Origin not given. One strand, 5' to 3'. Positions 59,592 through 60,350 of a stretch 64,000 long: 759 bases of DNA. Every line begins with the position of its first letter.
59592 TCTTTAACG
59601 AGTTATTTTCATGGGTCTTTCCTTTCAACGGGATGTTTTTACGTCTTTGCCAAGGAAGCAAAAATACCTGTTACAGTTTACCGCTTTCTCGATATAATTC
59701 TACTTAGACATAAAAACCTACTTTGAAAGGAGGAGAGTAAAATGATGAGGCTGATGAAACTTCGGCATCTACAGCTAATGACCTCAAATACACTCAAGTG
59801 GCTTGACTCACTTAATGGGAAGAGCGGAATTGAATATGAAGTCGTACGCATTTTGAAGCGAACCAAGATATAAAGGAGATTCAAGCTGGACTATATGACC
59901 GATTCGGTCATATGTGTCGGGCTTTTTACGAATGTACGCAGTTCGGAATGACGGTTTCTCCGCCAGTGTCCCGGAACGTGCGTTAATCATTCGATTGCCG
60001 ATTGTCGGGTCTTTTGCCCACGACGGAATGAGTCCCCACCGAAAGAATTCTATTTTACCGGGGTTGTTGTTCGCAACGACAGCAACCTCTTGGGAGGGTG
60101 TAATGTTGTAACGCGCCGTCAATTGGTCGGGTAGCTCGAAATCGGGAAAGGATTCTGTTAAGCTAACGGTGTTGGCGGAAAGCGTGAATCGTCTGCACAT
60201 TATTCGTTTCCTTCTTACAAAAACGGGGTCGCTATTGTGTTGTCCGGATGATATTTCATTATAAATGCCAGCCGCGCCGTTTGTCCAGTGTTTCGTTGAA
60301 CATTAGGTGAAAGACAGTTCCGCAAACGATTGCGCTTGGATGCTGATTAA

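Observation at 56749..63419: imuB-dnaE2 mutasome next to an SRAP gene, with a 5' SRAP duplication flanking a 2.4-kb insert of small membrane-protein genes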

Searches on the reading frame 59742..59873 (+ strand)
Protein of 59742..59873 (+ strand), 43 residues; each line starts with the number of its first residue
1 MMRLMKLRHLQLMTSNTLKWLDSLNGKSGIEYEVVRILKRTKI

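Call 48: search_protein_families(library=pfam, proteins=[window:59742-59873:+], max_evalue=1)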
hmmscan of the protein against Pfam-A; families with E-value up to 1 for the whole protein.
window:59742-59873:+ (43 aa): 0 families
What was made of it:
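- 59742..59873 (+): 43-aa ORF with a strong Shine-Dalgarno sequence and an upstream promoter-like site (59670-59698); function unknown. No Pfam hit (call 48).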

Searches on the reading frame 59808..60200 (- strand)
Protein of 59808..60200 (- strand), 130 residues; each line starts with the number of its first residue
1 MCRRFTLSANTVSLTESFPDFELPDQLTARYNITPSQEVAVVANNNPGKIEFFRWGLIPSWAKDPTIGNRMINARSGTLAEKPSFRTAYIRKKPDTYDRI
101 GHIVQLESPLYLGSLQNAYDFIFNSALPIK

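Call 6: search_protein_families(library=pfam, proteins=[window:59808-60200:-], max_evalue=0.1)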
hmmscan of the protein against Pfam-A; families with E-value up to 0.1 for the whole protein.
window:59808-60200:- (130 aa): 1 family
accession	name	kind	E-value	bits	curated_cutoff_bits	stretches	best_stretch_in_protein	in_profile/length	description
PF02586.19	SRAP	-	7e-24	85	27.1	1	1-92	1-97/214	SOS response associated peptidase (SRAP)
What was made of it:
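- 59933..60293 (-): Repeat copy 2: promoter region plus SRAP' codons 1 to about 89 (ORF 59808-60200, MCRRF..., 130 aa with an unrelated 36-aa tail). Relic of the resident dnaE2-linked SRAP. Pfam SRAP positions 1-97 of 214 only (call 6).
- On SRAP (PF02586), truncated copy 59808-60200: Only profile positions 1-97 of 214 are matched (call 6).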

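Call 29: find_homologous_proteins(query=window:59808-60200:-, max_evalue=1e-20)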
Query window:59808-60200:- (130 aa): 2565 proteins with E <= 1e-20 among 8000 candidates; the best 120 are listed.
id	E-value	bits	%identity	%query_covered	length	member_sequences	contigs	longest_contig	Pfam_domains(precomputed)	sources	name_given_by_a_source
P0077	2.9e-79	281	97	100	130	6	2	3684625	PF02586.20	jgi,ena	jgi:putative SOS response-associated peptidase YedK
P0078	5.2e-44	167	83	72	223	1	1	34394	PF02586.20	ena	-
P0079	1.7e-43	165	85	70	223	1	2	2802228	PF02586.20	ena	-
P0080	2.3e-43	165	82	70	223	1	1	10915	PF02586.20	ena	-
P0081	3.4e-43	164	84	70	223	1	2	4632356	PF02586.20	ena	-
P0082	3.4e-43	164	85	70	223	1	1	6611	PF02586.20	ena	-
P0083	3.5e-43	164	85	70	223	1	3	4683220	PF02586.20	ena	-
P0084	5.9e-43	164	82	70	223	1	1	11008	PF02586.20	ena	-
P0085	9.1e-43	163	84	70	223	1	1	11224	PF02586.20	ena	-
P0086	9.1e-43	163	84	70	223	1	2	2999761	PF02586.20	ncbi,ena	-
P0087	9.2e-43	163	84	70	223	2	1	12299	PF02586.20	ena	-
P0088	1.2e-42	163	82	70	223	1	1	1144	PF02586.20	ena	-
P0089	2.3e-42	162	82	70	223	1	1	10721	PF02586.20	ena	-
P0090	2.7e-42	162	81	72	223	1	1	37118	PF02586.20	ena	-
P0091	3.0e-42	161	81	72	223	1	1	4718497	PF02586.20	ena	-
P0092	3.2e-42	161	82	70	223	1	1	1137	PF02586.20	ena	-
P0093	6.3e-42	160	82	70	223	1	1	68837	PF02586.20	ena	-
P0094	9.5e-42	160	81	72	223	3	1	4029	PF02586.20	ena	-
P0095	1.2e-41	159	82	70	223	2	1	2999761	PF02586.20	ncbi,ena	-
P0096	2.8e-41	158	81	70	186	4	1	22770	PF02586.20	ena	-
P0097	4.3e-41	158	81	70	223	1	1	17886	PF02586.20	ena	-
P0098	2.6e-40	155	80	72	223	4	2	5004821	PF02586.20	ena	-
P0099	2.9e-40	155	80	70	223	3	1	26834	PF02586.20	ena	-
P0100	3.2e-40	155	78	70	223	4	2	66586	PF02586.20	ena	-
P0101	2.8e-39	152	76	72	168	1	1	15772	PF02586.20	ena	-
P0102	4.8e-39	151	77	72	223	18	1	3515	PF02586.20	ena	-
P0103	5.3e-39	151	78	70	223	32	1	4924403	PF02586.20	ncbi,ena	-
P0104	1.1e-38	150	77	72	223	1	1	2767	PF02586.20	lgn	-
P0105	1.3e-38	150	72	72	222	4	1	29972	PF02586.20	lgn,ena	-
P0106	1.7e-38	149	75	72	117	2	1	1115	PF02586.20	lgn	-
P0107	2.5e-38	149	72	72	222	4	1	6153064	PF02586.20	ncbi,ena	-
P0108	4.4e-38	148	83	63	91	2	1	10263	PF02586.20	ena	-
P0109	1.2e-37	147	71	72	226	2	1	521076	PF02586.20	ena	-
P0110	2.5e-37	145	71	72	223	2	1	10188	PF02586.20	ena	-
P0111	6.7e-37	144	73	72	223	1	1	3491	PF02586.20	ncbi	-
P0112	2.6e-36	142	68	72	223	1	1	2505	PF02586.20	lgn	-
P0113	7.8e-36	141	71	72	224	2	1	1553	PF02586.20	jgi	jgi:putative SOS response-associated peptidase YedK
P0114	8.1e-36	141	69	72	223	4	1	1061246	PF02586.20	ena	-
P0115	1.8e-35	139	70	72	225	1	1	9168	PF02586.20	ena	-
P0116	2.1e-35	139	69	72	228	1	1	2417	PF02586.20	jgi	jgi:putative SOS response-associated peptidase YedK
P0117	3.3e-35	139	71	72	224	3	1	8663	PF02586.20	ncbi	-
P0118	3.4e-35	139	68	72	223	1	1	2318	PF02586.20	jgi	-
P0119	5.1e-35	138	71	72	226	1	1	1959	PF02586.20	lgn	-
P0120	6.5e-35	138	70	72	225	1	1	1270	PF02586.20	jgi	jgi:putative SOS response-associated peptidase YedK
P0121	8.8e-35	137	73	70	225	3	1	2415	PF02586.20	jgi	jgi:putative SOS response-associated peptidase YedK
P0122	9.2e-35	137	70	72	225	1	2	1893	PF02586.20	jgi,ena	-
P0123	1.0e-34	137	69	72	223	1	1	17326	PF02586.20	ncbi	-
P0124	1.0e-34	137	68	72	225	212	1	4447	PF02586.20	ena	-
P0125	1.0e-34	137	69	72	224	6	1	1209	PF02586.20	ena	-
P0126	1.1e-34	137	69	72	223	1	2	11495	PF02586.20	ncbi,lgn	-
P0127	1.4e-34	137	69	72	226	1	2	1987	PF02586.20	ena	-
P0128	1.8e-34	136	68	72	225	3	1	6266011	PF02586.20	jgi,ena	jgi:putative SOS response-associated peptidase YedK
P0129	2.1e-34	136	71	72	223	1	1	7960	PF02586.20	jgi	-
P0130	2.3e-34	136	69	72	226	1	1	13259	PF02586.20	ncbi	-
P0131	2.7e-34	136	68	72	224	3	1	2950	PF02586.20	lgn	-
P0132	3.6e-34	135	69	72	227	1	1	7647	PF02586.20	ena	-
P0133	3.6e-34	135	68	72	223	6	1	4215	PF02586.20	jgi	jgi:putative SOS response-associated peptidase YedK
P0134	3.8e-34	135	68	72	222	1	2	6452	PF02586.20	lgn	-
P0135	3.8e-34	135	68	72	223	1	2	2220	PF02586.20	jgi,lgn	-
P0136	4.3e-34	135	68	72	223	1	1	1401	PF02586.20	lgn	-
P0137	4.6e-34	135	69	72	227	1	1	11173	PF02586.20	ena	-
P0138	5.0e-34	135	68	72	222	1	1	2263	PF02586.20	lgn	-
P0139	6.2e-34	134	70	72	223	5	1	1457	PF02586.20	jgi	jgi:putative SOS response-associated peptidase YedK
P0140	6.9e-34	134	69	72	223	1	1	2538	PF02586.20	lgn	-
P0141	7.5e-34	134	67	72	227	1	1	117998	PF02586.20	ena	-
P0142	8.3e-34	134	69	72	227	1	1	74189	PF02586.20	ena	-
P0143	1.2e-33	134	67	64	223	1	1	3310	PF02586.20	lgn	-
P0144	1.2e-33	134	67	72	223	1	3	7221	PF02586.20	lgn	-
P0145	1.3e-33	133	66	72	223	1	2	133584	PF02586.20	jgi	jgi:putative SOS response-associated peptidase YedK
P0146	1.3e-33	133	69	72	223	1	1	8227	PF02586.20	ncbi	-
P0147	1.4e-33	133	67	72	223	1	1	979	PF02586.20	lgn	-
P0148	1.4e-33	133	66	72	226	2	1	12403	PF02586.20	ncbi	-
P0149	1.4e-33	133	68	72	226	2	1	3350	PF02586.20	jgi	jgi:putative SOS response-associated peptidase YedK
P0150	1.4e-33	133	70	72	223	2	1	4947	PF02586.20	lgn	-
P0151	1.7e-33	133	67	72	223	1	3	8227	PF02586.20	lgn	-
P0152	1.8e-33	133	66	72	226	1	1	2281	PF02586.20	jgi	jgi:putative SOS response-associated peptidase YedK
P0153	1.8e-33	133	53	92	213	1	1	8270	PF02586.20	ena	-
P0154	2.1e-33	133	68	72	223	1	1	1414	PF02586.20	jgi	jgi:putative SOS response-associated peptidase YedK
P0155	2.1e-33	133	68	72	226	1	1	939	PF02586.20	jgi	jgi:putative SOS response-associated peptidase YedK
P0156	2.2e-33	133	66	72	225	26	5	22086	PF02586.20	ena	-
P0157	2.5e-33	133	67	72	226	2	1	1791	PF02586.20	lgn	-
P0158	2.5e-33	133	67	72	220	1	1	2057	PF02586.20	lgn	-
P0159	2.7e-33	132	69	72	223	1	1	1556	PF02586.20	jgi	-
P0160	3.0e-33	132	68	72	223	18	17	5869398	PF02586.20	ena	-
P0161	3.0e-33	132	68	72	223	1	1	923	PF02586.20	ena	-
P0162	3.0e-33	132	66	72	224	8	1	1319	PF02586.20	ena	-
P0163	3.3e-33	132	52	92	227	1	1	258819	PF02586.20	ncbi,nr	ncbi:hypothetical protein C6502_22795 [Candidatus Poribacteria bacterium]|nr:MAG: hypothetical prote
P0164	3.3e-33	132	68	72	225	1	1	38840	PF02586.20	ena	-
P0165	3.3e-33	132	67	72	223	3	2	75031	PF02586.20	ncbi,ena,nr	ncbi:MAG: SOS response-associated peptidase [Candidatus Poribacteria bacterium]|nr:SOS response-asso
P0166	3.5e-33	132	68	72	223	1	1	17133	PF02586.20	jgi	jgi:putative SOS response-associated peptidase YedK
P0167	3.9e-33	132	69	72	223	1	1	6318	PF02586.20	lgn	-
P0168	4.0e-33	132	67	72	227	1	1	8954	PF02586.20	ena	-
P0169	4.1e-33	132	65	72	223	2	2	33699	PF02586.20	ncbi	-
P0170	4.4e-33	132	69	72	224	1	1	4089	PF02586.20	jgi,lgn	-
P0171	4.4e-33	132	67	72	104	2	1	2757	PF02586.20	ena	-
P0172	4.4e-33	132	67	72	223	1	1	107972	PF02586.20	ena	-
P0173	4.5e-33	132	67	72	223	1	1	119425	PF02586.20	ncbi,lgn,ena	-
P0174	4.6e-33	132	67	72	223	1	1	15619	PF02586.20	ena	-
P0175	4.6e-33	132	67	72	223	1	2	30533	PF02586.20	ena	-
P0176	4.6e-33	132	67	72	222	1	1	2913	PF02586.20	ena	-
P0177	4.8e-33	132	70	72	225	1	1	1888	PF02586.20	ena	-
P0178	4.9e-33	132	67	72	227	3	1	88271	PF02586.20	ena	-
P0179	5.0e-33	132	63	72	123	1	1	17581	PF02586.20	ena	-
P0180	5.1e-33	132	65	72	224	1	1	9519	PF02586.20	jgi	jgi:putative SOS response-associated peptidase YedK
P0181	5.5e-33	131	67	72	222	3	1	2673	PF02586.20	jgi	jgi:putative SOS response-associated peptidase YedK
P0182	5.6e-33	131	67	72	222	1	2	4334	PF02586.20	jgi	jgi:putative SOS response-associated peptidase YedK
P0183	5.8e-33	131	68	72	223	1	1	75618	PF02586.20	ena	-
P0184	5.9e-33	131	68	72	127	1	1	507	PF02586.20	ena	-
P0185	6.0e-33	131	66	72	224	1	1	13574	PF02586.20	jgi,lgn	jgi:putative SOS response-associated peptidase YedK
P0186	6.1e-33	131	52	92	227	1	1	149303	PF02586.20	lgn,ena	-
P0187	6.2e-33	131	65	72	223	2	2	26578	PF02586.20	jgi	jgi:putative SOS response-associated peptidase YedK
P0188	6.2e-33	131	67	72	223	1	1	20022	PF02586.20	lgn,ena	-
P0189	6.6e-33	131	66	72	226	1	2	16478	PF02586.20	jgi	jgi:putative SOS response-associated peptidase YedK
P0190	6.8e-33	131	68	72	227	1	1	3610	PF02586.20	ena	-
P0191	6.9e-33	131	65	72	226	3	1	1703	PF02586.20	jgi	-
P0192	7.1e-33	131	67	72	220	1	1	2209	PF02586.20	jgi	jgi:putative SOS response-associated peptidase YedK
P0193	7.3e-33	131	66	72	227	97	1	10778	PF02586.20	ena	-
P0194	7.6e-33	131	67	72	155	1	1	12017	PF02586.20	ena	-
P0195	7.6e-33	131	67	72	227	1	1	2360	PF02586.20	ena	-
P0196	7.6e-33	131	66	72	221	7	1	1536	PF02586.20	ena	-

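Call 30: find_encoding_contigs(protein=P0077, flank=10000, max_places=6)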
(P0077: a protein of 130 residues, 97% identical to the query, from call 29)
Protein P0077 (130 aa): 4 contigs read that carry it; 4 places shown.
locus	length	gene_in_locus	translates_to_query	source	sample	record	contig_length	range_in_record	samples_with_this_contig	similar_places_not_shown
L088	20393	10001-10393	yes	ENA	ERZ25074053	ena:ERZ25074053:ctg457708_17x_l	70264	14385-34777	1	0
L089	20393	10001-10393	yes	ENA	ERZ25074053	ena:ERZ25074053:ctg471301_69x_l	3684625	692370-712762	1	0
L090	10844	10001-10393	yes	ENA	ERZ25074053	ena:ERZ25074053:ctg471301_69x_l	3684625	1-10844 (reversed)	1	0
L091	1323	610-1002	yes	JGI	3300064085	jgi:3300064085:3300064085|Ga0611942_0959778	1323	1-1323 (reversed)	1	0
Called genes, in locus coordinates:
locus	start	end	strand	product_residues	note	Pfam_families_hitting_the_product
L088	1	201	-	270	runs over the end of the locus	-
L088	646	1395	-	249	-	PF01416:PseudoU_synth_1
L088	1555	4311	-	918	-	PF03190:Thioredox_DsbH, PF13098:Thioredoxin_2 (faint), PF13899:Thioredoxin_7, PF07221:GlcNAc_2-epim (faint), PF07470:Glyco_hydro_88 (faint), PF06662:C5-epim_C (faint), PF03663:Glyco_hydro_76, PF11412:DsbD_N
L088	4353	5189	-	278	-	PF01435:Peptidase_M48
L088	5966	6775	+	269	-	-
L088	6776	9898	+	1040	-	PF02811:PHP, PF07733:DNA_pol3_alpha, PF17657:DNA_pol3_finger, PF14579:HHH_6, PF03934:T2SSK (weak), PF01336:tRNA_anti-codon (weak)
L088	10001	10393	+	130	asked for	PF02586:SRAP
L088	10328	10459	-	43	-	-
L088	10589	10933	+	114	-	PF20619:DUF6804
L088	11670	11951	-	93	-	-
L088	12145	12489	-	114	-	-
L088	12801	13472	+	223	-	PF02586:SRAP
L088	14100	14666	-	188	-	PF13276:HTH_21 (weak), PF00665:rve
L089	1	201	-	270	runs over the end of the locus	-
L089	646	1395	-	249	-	PF01416:PseudoU_synth_1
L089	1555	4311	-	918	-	PF03190:Thioredox_DsbH, PF13098:Thioredoxin_2 (faint), PF13899:Thioredoxin_7, PF07221:GlcNAc_2-epim (faint), PF07470:Glyco_hydro_88 (faint), PF06662:C5-epim_C (faint), PF03663:Glyco_hydro_76, PF11412:DsbD_N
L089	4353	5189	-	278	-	PF01435:Peptidase_M48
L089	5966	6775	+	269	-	-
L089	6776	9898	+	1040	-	PF02811:PHP, PF07733:DNA_pol3_alpha, PF17657:DNA_pol3_finger, PF14579:HHH_6, PF03934:T2SSK (weak), PF01336:tRNA_anti-codon (weak)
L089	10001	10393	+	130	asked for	PF02586:SRAP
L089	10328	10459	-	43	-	-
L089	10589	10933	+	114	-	PF20619:DUF6804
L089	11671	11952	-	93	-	-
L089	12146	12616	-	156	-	-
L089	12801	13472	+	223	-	PF02586:SRAP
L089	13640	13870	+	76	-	-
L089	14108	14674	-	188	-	PF13276:HTH_21 (weak), PF00665:rve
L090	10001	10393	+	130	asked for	PF02586:SRAP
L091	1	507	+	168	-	PF01336:tRNA_anti-codon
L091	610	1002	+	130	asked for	PF02586:SRAP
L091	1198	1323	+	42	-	?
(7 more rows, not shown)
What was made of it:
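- The 130-aa ORF is open in the window, L088, L089 and L091, at 97% identity (calls 29, 30).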

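Call 33: find_encoding_contigs(protein=P0091, flank=10000, max_places=3)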
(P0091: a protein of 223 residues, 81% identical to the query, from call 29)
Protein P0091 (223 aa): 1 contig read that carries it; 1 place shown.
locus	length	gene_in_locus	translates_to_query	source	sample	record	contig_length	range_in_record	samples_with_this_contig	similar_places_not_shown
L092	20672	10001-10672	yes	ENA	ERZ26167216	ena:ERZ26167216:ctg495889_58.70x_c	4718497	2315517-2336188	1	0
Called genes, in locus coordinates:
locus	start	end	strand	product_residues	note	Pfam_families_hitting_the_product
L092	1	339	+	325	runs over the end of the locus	PF20030:bpMoxR, PF07726:AAA_3, PF07728:AAA_5, PF17863:AAA_lid_2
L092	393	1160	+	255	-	PF00528:BPD_transp_1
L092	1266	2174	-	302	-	PF00696:AA_kinase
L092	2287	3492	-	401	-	PF01960:ArgJ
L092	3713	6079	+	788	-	PF01343:Peptidase_S49, PF00574:CLP_protease (faint), PF25145:NfeD1b_N (weak), PF01343:Peptidase_S49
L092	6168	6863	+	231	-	PF01135:PCMT, PF00398:RrnaAD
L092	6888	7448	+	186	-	-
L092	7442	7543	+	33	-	-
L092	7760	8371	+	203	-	PF13424:TPR_12 (faint), PF07719:TPR_2 (faint), PF13174:TPR_6 (faint), PF13181:TPR_8 (faint), PF13428:TPR_14 (faint), PF13431:TPR_17 (faint), PF13414:TPR_11 (faint), PF00515:TPR_1 (weak)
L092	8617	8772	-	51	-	-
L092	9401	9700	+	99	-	-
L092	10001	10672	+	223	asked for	PF02586:SRAP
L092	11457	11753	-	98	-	PF04977:DivIC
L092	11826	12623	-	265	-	PF00557:Peptidase_M24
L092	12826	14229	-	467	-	PF00919:UPF0004, PF04055:Radical_SAM, PF01938:TRAM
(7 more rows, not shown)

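Call 34: find_encoding_contigs(protein=P0083, flank=10000, max_places=4)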
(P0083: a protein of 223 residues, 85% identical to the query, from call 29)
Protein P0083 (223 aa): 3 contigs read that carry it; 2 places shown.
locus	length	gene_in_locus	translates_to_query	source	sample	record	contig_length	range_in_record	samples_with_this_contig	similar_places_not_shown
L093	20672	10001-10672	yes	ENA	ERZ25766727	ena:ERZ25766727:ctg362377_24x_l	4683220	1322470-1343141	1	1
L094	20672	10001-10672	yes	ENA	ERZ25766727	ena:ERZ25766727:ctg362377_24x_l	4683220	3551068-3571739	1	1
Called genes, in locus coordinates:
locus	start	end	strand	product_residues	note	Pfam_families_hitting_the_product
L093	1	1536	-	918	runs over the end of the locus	PF03190:Thioredox_DsbH, PF13098:Thioredoxin_2 (faint), PF13899:Thioredoxin_7, PF07221:GlcNAc_2-epim (faint), PF07470:Glyco_hydro_88 (faint), PF06662:C5-epim_C (faint), PF03663:Glyco_hydro_76, PF11412:DsbD_N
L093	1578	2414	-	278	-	PF01435:Peptidase_M48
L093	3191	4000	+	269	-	-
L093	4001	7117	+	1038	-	PF02811:PHP, PF07733:DNA_pol3_alpha, PF17657:DNA_pol3_finger, PF14579:HHH_6, PF03934:T2SSK (weak), PF01336:tRNA_anti-codon (weak)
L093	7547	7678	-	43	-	-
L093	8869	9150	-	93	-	-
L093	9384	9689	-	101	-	-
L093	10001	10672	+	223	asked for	PF02586:SRAP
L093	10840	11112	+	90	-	-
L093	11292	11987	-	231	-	PF13276:HTH_21, PF00665:rve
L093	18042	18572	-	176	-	PF01288:HPPK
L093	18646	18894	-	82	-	-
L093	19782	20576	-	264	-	PF13385:Laminin_G_3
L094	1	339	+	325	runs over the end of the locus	PF20030:bpMoxR, PF07726:AAA_3, PF07728:AAA_5, PF17863:AAA_lid_2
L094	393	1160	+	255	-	PF00528:BPD_transp_1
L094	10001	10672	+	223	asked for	PF02586:SRAP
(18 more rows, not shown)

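Call 48: search_protein_families(library=pfam, proteins=[L089:5966-6775:+, L089:10589-10933:+], max_evalue=1)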
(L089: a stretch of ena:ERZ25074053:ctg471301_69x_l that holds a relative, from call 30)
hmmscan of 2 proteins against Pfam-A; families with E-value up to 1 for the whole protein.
L089:5966-6775:+ (269 aa): 1 family
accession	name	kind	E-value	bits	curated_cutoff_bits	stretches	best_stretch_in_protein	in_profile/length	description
PF21999.2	IMS_HHH_1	-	0.015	16.1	27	1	119-160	11-53/53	DNA polymerase-iota, thumb domain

L089:10589-10933:+ (114 aa): 2 families
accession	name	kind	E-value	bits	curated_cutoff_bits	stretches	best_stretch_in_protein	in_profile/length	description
PF20619.3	DUF6804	-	5.7e-12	46.1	27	1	43-107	26-90/91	Family of unknown function (DUF6804)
PF14264.12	Glucos_trans_II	-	0.026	14.1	30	1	31-110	38-116/317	Glucosyl transferase GtrII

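Call 49: search_protein_families(library=ncbifam, proteins=[L089:5966-6775:+, L089:10589-10933:+], max_evalue=0.01)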
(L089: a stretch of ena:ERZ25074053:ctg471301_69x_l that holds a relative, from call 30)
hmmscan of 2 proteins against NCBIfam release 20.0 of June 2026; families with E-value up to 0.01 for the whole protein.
L089:5966-6775:+ (269 aa): 8 families
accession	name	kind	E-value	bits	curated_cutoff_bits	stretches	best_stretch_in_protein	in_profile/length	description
NF002677.0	PRK02406.1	equivalog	3.6e-09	36.2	256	1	71-161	144-235/357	DNA polymerase IV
NF002751.0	PRK02794.1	equivalog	4.2e-09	35.8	371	1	67-160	171-265/425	DNA polymerase IV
NF002882.0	PRK03348.1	equivalog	5.9e-08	31.9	389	1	48-161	120-236/461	DNA polymerase IV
NF002848.0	PRK03103.1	subfamily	7.3e-07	28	381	1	69-163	141-239/410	DNA polymerase IV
NF003015.0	PRK03858.1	subfamily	3.5e-06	26.3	367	1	65-147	134-217/399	DNA polymerase IV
NF010731.0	PRK14133.1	equivalog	8.4e-05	21.9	362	1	42-160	107-227/352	DNA polymerase IV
NF002492.0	PRK01810.1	equivalog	0.0019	17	399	1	70-162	147-240/412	DNA polymerase IV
NF002883.0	PRK03352.1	equivalog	0.0024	17.1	330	1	68-163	138-235/347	DNA polymerase IV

L089:10589-10933:+ (114 aa): 0 families
